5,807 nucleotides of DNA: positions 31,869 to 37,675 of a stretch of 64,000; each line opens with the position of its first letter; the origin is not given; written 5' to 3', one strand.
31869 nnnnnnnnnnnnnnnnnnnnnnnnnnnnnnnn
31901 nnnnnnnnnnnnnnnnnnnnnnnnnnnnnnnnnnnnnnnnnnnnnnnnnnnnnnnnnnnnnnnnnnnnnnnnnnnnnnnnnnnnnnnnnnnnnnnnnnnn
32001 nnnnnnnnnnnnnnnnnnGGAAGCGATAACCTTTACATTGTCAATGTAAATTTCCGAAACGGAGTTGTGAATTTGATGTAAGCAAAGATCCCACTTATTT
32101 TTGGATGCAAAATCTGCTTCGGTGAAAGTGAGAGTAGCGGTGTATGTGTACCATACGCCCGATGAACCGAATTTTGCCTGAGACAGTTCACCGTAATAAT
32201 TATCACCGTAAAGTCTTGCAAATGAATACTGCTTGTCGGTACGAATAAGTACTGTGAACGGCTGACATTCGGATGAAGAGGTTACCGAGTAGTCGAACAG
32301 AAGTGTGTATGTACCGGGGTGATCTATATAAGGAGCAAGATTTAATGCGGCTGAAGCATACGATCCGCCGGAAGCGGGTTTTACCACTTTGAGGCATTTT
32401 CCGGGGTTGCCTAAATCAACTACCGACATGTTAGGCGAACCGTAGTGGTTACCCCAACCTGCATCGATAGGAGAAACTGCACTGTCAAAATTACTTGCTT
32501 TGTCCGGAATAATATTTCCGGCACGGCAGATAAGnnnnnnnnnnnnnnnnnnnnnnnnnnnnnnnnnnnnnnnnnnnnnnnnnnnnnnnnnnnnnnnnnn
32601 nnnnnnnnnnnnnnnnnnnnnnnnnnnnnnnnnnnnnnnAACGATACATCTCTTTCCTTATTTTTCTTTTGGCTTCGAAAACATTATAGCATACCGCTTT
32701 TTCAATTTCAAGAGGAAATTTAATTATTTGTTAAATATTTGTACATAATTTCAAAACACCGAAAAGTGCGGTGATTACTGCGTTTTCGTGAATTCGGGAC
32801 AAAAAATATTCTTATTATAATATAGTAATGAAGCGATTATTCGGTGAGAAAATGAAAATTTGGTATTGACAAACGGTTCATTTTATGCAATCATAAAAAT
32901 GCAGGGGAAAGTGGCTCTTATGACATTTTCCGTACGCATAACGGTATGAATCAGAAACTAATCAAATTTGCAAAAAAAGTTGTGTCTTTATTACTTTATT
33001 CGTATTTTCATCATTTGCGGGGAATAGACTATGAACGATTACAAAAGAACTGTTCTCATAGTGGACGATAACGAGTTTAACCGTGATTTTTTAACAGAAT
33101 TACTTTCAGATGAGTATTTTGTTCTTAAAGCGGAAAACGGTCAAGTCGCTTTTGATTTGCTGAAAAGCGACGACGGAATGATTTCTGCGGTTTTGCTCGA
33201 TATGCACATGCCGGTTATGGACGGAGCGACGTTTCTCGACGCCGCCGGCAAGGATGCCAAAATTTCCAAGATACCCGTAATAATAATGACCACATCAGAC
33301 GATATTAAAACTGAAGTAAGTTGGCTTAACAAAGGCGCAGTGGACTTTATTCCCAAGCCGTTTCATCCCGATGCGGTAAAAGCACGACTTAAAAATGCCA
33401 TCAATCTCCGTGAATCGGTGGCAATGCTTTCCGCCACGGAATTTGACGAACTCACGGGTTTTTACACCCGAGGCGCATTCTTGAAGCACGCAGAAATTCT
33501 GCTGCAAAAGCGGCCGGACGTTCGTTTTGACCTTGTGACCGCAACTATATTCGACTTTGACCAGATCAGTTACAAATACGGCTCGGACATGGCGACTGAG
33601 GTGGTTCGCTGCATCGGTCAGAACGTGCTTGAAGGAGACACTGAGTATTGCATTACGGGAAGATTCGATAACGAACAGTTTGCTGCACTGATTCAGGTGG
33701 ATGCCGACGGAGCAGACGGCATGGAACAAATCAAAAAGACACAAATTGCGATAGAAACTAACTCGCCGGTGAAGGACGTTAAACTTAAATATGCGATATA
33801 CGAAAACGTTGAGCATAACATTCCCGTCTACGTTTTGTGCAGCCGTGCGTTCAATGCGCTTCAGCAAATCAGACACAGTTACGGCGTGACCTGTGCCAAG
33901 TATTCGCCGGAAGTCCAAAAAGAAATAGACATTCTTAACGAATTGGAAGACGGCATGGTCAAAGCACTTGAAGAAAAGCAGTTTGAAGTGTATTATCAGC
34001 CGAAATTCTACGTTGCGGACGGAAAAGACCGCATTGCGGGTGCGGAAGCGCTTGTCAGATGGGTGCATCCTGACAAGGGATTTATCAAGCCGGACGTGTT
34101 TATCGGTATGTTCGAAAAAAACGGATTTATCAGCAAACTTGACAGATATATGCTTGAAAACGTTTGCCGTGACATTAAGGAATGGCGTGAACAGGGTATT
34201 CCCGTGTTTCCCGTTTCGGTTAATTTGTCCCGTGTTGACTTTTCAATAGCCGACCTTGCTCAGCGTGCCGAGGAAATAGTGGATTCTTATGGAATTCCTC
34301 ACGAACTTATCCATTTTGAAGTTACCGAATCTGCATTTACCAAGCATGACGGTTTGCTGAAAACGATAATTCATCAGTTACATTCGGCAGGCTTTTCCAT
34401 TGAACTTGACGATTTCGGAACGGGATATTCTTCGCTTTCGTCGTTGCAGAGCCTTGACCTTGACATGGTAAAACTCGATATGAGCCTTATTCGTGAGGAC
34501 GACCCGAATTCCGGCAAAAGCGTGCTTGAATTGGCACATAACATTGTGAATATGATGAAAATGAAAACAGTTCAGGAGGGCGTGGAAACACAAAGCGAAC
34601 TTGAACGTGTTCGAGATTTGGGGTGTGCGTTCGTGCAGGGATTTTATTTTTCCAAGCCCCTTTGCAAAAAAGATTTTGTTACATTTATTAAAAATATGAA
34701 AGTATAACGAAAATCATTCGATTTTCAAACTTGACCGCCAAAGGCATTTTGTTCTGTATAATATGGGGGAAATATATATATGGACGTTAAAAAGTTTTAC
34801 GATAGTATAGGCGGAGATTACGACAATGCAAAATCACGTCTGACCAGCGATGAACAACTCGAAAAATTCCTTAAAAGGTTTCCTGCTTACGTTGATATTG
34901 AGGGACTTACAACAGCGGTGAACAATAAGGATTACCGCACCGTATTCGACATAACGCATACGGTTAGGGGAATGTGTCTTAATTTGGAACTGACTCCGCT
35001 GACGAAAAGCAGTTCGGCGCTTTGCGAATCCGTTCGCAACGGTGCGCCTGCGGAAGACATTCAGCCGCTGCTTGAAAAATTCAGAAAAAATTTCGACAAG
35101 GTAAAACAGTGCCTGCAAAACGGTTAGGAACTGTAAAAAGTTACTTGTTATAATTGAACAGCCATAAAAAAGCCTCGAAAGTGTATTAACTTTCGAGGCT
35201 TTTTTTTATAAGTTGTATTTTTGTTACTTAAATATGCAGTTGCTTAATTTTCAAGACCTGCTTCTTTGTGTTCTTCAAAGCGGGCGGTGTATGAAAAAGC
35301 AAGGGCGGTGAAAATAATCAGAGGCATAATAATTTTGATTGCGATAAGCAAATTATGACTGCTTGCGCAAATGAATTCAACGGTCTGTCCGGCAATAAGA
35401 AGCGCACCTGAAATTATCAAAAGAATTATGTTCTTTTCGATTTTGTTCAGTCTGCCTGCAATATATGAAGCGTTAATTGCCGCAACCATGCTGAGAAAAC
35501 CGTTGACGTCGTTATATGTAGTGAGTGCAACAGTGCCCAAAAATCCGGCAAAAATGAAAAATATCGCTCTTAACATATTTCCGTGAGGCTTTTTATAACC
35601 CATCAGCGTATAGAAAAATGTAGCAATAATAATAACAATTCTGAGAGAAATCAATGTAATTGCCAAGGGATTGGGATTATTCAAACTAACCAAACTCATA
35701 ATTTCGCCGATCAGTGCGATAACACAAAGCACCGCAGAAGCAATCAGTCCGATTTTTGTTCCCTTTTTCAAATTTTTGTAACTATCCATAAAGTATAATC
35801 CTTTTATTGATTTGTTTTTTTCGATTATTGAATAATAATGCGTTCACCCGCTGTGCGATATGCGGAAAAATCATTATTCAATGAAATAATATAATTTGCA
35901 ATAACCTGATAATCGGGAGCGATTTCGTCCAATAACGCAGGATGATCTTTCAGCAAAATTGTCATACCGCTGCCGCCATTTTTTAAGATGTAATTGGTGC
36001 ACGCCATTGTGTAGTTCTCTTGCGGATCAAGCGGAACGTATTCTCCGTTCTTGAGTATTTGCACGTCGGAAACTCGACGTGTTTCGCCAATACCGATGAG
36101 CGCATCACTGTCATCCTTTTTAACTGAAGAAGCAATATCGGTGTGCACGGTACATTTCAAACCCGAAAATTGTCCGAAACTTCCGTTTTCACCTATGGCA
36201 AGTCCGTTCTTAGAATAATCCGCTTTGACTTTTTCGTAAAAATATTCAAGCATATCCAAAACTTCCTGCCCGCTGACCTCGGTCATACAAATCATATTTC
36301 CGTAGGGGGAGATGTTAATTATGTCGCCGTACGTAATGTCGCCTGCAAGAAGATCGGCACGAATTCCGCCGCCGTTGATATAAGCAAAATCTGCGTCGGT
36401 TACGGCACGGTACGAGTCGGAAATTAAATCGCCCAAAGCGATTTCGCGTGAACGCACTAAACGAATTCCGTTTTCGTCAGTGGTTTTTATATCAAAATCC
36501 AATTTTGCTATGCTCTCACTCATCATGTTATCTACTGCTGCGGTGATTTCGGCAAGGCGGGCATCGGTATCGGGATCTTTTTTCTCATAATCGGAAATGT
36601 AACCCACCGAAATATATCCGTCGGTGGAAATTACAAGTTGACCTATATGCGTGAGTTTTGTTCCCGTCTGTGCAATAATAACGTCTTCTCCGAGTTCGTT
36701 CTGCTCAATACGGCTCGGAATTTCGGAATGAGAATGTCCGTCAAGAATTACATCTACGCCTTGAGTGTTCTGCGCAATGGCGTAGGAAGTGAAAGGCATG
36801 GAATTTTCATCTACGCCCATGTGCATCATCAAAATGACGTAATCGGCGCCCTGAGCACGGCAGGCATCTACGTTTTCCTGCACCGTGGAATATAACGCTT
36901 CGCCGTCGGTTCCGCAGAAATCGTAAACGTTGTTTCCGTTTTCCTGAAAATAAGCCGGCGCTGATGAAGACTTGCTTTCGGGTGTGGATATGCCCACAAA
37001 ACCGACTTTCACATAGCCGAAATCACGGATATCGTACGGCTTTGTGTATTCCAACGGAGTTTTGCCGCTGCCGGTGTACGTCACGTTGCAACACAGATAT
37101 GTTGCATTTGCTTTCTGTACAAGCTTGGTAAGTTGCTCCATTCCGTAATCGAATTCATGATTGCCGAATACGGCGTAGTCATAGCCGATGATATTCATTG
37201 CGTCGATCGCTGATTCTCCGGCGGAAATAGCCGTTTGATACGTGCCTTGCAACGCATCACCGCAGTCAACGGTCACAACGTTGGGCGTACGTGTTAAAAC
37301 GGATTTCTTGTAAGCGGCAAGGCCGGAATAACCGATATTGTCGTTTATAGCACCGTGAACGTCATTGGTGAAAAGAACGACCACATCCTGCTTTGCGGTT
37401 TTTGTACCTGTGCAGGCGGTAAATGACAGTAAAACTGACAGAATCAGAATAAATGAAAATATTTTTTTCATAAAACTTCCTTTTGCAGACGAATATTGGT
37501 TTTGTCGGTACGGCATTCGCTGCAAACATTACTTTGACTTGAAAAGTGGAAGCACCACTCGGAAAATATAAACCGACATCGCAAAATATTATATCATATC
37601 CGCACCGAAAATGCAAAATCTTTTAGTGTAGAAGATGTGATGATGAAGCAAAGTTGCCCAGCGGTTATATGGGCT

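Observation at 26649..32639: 1996-aa secreted enzyme: GH140/DUF4038-like barrel flanked by CBM-like domains, Cys-rich '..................' modules and four tandem C-terminal domains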

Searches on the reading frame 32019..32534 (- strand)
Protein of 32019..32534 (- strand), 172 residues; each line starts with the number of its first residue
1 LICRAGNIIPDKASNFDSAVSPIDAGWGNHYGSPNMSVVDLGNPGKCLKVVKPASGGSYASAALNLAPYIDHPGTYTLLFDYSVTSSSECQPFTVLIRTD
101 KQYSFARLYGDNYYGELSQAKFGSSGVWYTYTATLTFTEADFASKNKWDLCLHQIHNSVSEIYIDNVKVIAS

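Call 59: search_solved_structures(query=A5, max_evalue=1, show_alignments=1)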
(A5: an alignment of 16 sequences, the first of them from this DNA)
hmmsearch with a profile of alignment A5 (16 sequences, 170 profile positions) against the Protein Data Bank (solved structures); distinct sequences matched with E-value up to 1: 8.
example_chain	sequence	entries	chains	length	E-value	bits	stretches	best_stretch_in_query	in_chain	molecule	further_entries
4xup_A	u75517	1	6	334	0.00023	24.3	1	23-169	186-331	Endo-1,4-beta-xylanase C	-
4xun_A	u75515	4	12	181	0.00053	23.1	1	23-169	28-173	Endo-1,4-beta-xylanase C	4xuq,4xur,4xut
7fao_A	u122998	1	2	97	0.081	16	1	32-97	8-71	Top7 Surface mutant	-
1xyi_A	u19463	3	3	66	0.3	14.2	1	74-114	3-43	DNA-binding proteins 7a/7b/7d | DNA-binding protein 7b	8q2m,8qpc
1qys_A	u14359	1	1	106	0.59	13.2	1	30-94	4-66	TOP7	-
1wtw_A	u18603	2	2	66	0.6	13.2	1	74-114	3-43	DNA-binding proteins 7a/7b/7d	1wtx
1wtr_A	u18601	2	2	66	0.6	13.2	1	74-114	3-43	DNA-binding proteins 7a/7b/7d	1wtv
1xx8_A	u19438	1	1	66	0.86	12.7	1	74-114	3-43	Sac7d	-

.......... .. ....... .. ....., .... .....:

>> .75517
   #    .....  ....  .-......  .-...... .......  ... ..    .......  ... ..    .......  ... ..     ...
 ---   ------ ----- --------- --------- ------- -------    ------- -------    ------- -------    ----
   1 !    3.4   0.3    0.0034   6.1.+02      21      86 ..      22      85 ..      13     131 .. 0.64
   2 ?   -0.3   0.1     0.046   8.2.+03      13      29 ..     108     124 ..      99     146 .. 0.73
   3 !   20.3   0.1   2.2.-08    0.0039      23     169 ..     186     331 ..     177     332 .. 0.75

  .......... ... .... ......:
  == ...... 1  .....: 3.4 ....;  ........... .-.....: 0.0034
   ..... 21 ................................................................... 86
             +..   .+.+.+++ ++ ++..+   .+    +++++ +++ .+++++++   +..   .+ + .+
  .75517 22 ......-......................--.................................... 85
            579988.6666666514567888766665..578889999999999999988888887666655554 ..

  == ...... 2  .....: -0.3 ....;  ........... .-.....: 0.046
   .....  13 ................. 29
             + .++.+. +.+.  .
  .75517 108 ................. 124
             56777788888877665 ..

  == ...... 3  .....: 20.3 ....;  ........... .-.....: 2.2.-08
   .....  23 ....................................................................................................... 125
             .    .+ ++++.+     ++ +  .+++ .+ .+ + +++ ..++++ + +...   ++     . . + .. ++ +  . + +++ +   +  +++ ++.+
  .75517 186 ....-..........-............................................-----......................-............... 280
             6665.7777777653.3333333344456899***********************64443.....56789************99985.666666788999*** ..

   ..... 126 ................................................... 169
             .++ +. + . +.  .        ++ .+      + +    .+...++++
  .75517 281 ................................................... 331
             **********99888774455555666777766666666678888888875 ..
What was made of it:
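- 32019..32534 (-): N1, a divergent CBM22/CBM_4_9-like beta-sandwich, residues 36-207. Call 59 (family profile against CBM22 structures 4xup/4xun, E 2e-4).
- On CBM22 / PF02018 (CBM_4_9): Call 59: the family profile against 4xup/4xun gives E 2e-4 to 5e-4.
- Closest known: CBM22 / CBM_4_9. Same: Their family profile aligns over about 147 residues with CBM22 (E 2e-4, call 59).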

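Call 60: search_protein_families(library=pfam, alignment_id=A5, max_evalue=0.01)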
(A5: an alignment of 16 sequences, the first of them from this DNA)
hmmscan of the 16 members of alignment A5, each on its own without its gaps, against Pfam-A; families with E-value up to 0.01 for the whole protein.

A. member 1, seq(172 aa): 0 families

B. families by the number of members that match (of 16 scanned): 1 family
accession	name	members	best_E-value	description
PF02018.23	CBM_4_9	5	1e-05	Carbohydrate binding domain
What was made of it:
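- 32019..32534 (-): Call 60 (PF02018 in 5 of 16 family members).
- On CBM22 / PF02018 (CBM_4_9): Call 60: 5 of 16 family members match PF02018, best E 1e-5.
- Closest known: CBM22 / CBM_4_9. Same: PF02018 matches 5 of 16 family members (call 60).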

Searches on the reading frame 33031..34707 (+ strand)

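Call 8: search_protein_families(library=pfam, proteins=[window:33031-34707:+], max_evalue=0.001)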
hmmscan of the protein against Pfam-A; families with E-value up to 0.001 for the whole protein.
window:33031-34707:+ (558 aa): 3 families
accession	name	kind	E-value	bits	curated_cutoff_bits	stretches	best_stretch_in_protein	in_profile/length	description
PF00563.25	EAL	-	3.8e-65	220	31.3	1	311-543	6-236/236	EAL domain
PF00072.30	Response_reg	-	1e-21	77.6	30.2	1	8-120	1-110/111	Response regulator receiver domain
PF00990.26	GGDEF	-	5.6e-07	29.9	23.8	1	138-281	3-155/161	Diguanylate cyclase, GGDEF domain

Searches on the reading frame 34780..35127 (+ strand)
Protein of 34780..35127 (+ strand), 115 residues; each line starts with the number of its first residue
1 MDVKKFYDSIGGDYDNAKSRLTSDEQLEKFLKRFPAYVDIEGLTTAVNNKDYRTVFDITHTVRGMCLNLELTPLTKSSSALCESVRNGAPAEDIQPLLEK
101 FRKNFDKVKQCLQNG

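Call 8: search_protein_families(library=pfam, proteins=[window:34780-35127:+], max_evalue=0.001)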
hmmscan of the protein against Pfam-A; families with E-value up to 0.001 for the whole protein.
window:34780-35127:+ (115 aa): 1 family
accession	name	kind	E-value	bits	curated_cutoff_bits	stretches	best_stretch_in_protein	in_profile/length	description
PF01627.28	Hpt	-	1.2e-05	25.9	24.6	1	39-108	13-81/84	Hpt domain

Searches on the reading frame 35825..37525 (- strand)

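Call 8: search_protein_families(library=pfam, proteins=[window:35825-37525:-], max_evalue=0.001)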
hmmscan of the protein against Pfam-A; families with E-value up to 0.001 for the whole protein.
window:35825-37525:- (566 aa): 3 families
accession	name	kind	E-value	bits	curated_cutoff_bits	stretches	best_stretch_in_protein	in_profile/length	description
PF02872.23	5_nucleotid_C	-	7.6e-31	107.8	23.6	1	352-524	12-156/158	5'-nucleotidase, C-terminal domain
PF09587.15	PGA_cap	-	2.4e-12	47.3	27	1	87-273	52-238/255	Bacterial capsule synthesis protein PGA_cap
PF00149.33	Metallophos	-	4.6e-10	40.7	21.5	1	50-267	3-190/191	Calcineurin-like phosphoesterase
